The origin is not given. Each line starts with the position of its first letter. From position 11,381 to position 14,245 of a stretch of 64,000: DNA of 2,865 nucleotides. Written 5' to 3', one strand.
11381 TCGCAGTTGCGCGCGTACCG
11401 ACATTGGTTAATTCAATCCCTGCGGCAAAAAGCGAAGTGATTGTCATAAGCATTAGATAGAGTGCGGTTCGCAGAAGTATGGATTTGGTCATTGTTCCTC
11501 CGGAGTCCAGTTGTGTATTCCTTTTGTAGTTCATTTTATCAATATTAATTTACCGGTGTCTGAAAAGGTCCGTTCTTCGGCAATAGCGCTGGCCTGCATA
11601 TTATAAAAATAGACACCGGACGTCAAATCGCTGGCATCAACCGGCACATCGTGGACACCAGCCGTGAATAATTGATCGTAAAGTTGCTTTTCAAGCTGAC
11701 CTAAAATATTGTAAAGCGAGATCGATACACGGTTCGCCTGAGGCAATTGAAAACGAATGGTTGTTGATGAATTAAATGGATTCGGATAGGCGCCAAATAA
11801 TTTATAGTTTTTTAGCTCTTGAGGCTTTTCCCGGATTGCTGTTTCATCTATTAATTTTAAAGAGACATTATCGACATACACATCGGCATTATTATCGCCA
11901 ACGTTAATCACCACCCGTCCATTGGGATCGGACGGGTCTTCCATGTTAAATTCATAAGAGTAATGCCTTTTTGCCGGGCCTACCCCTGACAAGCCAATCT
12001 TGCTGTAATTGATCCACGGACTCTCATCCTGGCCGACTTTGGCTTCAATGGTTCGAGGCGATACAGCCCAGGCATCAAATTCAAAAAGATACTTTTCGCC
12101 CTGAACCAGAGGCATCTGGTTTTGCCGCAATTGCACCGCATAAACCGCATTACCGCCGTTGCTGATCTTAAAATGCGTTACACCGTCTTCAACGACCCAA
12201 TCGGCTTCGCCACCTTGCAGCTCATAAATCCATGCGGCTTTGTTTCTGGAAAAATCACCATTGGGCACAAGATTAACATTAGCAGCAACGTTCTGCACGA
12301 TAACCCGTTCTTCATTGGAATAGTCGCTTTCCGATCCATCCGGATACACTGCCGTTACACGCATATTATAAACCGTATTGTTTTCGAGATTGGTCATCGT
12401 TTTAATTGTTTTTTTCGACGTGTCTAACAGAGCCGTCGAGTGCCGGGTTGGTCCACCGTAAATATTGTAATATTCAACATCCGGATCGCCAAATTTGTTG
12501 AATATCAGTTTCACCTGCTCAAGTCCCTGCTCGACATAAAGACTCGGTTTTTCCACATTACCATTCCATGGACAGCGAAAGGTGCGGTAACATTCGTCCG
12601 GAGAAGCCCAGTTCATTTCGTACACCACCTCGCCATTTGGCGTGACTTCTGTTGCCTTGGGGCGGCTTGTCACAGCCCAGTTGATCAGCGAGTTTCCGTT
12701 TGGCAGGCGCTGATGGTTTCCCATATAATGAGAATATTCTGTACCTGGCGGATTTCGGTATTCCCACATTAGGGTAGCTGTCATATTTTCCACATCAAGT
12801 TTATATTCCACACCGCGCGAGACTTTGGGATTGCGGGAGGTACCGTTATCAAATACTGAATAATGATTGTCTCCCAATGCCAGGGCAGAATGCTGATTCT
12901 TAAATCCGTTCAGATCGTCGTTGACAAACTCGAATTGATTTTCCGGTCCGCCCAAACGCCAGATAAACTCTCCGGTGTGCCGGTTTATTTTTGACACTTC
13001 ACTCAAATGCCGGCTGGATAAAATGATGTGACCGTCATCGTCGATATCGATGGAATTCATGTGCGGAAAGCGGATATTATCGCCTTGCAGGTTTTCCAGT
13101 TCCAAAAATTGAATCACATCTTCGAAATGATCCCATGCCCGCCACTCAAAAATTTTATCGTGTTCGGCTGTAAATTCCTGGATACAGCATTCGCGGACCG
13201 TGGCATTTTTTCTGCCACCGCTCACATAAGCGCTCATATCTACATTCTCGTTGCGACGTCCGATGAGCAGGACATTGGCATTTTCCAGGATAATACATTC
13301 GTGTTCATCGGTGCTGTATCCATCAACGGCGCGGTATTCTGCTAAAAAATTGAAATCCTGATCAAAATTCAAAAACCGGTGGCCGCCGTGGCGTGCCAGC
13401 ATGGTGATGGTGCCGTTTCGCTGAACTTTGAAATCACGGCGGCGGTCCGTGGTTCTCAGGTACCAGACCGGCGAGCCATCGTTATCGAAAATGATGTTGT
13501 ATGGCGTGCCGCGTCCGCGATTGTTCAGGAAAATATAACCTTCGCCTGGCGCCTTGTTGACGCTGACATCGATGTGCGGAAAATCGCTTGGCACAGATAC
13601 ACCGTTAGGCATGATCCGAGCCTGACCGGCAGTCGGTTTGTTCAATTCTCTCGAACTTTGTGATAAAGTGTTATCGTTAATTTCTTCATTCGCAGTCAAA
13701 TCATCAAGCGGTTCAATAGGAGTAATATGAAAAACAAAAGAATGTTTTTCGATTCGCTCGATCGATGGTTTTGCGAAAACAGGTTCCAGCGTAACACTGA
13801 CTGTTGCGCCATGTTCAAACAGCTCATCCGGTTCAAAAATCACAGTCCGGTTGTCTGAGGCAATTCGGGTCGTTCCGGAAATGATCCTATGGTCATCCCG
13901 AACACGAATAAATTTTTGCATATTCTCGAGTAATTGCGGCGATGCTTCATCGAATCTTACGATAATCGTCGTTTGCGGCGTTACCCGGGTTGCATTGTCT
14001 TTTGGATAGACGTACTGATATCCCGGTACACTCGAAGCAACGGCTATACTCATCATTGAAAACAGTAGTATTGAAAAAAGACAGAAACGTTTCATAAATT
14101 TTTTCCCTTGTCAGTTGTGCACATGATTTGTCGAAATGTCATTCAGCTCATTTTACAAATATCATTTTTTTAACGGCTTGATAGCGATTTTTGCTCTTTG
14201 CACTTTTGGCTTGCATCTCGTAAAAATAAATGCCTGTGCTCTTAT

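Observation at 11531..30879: Array of five T9SS-secreted ASST-family beta-propeller paralogues carrying carbohydrate-binding modules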

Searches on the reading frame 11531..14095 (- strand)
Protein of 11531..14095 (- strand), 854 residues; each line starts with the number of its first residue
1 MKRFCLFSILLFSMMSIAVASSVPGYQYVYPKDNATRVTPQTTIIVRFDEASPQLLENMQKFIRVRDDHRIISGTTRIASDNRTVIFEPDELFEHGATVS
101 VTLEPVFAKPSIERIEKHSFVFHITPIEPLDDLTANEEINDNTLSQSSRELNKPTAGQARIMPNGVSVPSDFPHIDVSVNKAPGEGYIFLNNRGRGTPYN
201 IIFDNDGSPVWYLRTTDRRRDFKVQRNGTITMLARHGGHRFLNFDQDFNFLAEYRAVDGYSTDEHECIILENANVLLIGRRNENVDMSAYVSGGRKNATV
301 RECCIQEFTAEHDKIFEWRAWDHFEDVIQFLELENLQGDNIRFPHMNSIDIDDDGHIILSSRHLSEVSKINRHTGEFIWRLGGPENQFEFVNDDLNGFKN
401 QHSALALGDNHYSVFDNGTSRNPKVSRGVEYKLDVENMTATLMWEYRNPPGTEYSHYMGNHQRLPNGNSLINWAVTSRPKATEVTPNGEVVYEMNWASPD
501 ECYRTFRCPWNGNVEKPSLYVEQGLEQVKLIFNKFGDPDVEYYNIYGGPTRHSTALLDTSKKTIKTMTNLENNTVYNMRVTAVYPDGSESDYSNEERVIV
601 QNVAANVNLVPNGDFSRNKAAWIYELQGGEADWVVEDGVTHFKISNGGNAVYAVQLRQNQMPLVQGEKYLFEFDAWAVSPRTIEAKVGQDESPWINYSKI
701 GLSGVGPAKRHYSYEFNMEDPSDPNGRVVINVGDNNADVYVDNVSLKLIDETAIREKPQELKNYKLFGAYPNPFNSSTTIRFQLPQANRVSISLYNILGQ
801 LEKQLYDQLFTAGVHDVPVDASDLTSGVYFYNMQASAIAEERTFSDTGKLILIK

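Call 3: search_protein_families(library=pfam, proteins=[window:11531-14095:-], max_evalue=0.01)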
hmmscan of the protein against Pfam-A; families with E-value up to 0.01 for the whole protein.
window:11531-14095:- (854 aa): 5 families
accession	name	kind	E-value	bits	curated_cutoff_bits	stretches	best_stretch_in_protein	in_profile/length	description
PF05935.17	Arylsulfotrans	-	4.5e-35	121.8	24.2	1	186-500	15-367/374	Arylsulfotransferase (ASST)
PF14269.12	Arylsulfotran_2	-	7.9e-25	88.3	27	1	248-494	46-298/301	Arylsulfotransferase (ASST)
PF02018.23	CBM_4_9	-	2.1e-11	44.8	25.9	1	608-734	2-133/136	Carbohydrate binding domain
PF18962.6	Por_Secre_tail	-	1.2e-09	38.7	27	1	770-837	2-66/75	Secretion system C-terminal sorting domain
PF13205.12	Big_5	-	8.2e-08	33.4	23.6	1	29-104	10-84/105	Bacterial Ig-like domain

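Call 4: search_protein_families(library=ncbifam, proteins=[window:11531-14095:-], max_evalue=0.01)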
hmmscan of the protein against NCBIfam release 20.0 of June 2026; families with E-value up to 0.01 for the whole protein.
window:11531-14095:- (854 aa): 4 families
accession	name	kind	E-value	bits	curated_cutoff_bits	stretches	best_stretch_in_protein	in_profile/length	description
TIGR04183.1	Por_Secre_tail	domain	2.1e-09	37.3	23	1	770-835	2-60/72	T9SS type A sorting domain-containing protein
NF052323.1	T9SSA_dep_M6i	equivalog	1.5e-07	29.8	600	1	745-838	936-1029/1043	T9SS-dependent M6-like inactivated metalloprotease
NF049990.1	CellobisidaseCelK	equivalog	1.8e-06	26.4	1700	1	637-747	72-197/889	cellulose 1,4-beta-cellobiosidase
NF038113.1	T9SSA_dep_M36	equivalog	3.9e-05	22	885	1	759-838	786-860/869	T9SS-dependent M36 family metallopeptidase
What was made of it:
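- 11531..14095 (-): ASST paralogue A1 (854 aa): signal peptide, Big_5 29-104, propeller about 186-500, beta-sandwich about 518-600, CBM4_9 608-734, T9SS CTD 770-837. Pfam and NCBIfam (calls 3, 4).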

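Call 11: search_solved_structures(query=A1, max_evalue=0.01, show_alignments=5)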
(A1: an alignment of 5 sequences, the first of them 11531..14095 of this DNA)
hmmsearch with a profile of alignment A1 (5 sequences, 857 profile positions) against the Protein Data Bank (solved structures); distinct sequences matched with E-value up to 0.01: 11.
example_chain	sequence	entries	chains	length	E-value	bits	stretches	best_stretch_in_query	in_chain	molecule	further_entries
9kf4_A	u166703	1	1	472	2.2e-48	168.2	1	184-584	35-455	Sulfotransferase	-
9kf6_A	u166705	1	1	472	4e-48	167.4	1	183-584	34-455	Sulfotransferase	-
3elq_A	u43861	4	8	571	2.1e-12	49.2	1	346-460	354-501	Arylsulfate sulfotransferase | Arylsulfate sulfotransferase AssT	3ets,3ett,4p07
1gui_A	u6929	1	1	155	2.8e-11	45.4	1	625-749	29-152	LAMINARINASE 16A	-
4p04_A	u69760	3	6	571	4.4e-11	44.8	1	346-460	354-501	Arylsulfate sulfotransferase AssT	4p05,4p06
3p6b_A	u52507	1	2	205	8.3e-07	30.6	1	647-749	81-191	Cellulose 1,4-beta-cellobiosidase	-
3k4z_A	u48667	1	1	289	8.5e-05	24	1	647-749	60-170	Glycoside hydrolase family 9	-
7ceg_A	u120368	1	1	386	0.0037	18.6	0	486-589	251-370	Isoform C of Receptor-type tyrosine-protein phosphatase delta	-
4y61_A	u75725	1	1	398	0.0041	18.4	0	486-589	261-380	Receptor-type tyrosine-protein phosphatase delta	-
5xwt_A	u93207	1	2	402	0.0043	18.4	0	486-589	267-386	Receptor-type tyrosine-protein phosphatase delta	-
4yfd_A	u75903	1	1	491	0.0057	18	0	486-590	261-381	Receptor-type tyrosine-protein phosphatase delta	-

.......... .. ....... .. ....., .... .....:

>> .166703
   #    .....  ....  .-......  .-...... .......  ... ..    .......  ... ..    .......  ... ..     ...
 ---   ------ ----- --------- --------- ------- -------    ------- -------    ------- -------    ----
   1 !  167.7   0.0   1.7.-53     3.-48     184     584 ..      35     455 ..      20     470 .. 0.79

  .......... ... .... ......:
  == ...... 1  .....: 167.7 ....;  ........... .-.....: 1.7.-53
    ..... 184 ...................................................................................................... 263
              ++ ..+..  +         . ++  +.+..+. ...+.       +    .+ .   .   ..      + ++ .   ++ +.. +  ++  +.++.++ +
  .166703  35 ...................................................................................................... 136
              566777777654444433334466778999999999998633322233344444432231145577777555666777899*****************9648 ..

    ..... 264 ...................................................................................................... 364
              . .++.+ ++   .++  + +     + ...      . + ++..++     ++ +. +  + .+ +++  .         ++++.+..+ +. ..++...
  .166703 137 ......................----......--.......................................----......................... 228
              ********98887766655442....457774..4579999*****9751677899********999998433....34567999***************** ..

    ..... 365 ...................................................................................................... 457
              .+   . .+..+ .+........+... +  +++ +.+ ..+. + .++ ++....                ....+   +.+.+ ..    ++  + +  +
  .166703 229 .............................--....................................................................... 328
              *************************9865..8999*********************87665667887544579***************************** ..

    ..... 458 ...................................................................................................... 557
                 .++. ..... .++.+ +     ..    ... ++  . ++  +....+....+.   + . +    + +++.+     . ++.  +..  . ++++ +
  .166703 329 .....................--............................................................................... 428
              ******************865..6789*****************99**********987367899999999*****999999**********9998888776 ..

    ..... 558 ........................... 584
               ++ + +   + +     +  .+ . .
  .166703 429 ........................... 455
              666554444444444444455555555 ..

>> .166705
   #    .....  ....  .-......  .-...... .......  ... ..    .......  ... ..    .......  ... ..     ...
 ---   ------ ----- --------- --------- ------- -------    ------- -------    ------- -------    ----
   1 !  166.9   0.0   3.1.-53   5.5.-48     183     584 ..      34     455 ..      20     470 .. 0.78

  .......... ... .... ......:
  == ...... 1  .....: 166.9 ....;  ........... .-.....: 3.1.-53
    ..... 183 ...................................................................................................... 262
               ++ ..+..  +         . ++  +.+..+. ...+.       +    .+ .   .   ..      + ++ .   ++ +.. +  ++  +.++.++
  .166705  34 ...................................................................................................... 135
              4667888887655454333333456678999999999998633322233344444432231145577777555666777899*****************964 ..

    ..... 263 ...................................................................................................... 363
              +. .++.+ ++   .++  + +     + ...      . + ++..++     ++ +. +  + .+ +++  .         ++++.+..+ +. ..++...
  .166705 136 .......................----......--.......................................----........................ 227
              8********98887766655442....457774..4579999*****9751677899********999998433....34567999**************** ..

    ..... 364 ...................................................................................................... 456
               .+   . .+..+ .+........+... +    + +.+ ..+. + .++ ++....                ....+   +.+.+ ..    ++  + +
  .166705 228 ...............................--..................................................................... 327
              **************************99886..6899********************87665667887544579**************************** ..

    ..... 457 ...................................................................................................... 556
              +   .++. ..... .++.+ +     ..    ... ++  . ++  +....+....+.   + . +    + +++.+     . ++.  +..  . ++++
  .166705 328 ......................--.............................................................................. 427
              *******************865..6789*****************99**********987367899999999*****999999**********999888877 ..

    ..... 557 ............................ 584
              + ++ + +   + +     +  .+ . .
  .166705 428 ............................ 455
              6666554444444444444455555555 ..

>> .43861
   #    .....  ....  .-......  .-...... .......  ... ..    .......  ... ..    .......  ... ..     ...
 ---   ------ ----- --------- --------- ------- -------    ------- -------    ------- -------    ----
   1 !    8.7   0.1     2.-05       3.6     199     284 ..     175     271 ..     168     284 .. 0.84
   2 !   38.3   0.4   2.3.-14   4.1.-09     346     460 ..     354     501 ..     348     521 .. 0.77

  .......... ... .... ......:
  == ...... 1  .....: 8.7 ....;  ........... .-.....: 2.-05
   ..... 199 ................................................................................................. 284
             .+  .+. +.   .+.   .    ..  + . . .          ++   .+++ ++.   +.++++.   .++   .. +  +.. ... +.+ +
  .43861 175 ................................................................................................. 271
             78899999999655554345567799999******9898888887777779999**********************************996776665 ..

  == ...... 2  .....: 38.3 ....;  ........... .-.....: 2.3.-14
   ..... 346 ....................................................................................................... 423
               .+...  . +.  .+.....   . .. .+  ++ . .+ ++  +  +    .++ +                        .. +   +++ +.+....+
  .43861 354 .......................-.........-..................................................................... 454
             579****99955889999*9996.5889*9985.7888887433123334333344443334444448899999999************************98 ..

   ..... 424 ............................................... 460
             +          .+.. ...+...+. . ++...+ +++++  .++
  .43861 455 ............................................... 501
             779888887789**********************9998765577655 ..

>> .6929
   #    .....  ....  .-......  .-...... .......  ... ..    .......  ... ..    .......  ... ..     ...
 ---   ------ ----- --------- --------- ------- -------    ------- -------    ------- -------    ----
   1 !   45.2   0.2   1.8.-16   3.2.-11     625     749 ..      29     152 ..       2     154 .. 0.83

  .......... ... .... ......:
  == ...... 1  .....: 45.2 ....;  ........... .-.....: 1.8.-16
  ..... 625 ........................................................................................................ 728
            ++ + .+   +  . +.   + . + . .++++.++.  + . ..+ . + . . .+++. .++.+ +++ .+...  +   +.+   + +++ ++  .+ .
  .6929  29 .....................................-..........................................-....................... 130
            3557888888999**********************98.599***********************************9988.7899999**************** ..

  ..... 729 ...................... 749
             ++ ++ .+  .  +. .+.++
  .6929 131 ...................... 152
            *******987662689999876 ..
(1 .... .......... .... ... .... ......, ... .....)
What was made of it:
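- On Arylsulfate sulfotransferase (ASST; PF05935/PF14269): Profile against PDB: Cpz4 2e-48, E. coli AssT 2e-12 (call 11). The H436N mutant entry 4p04 aligns at the same column (call 11).
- Profile E 2e-48 (call 11).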
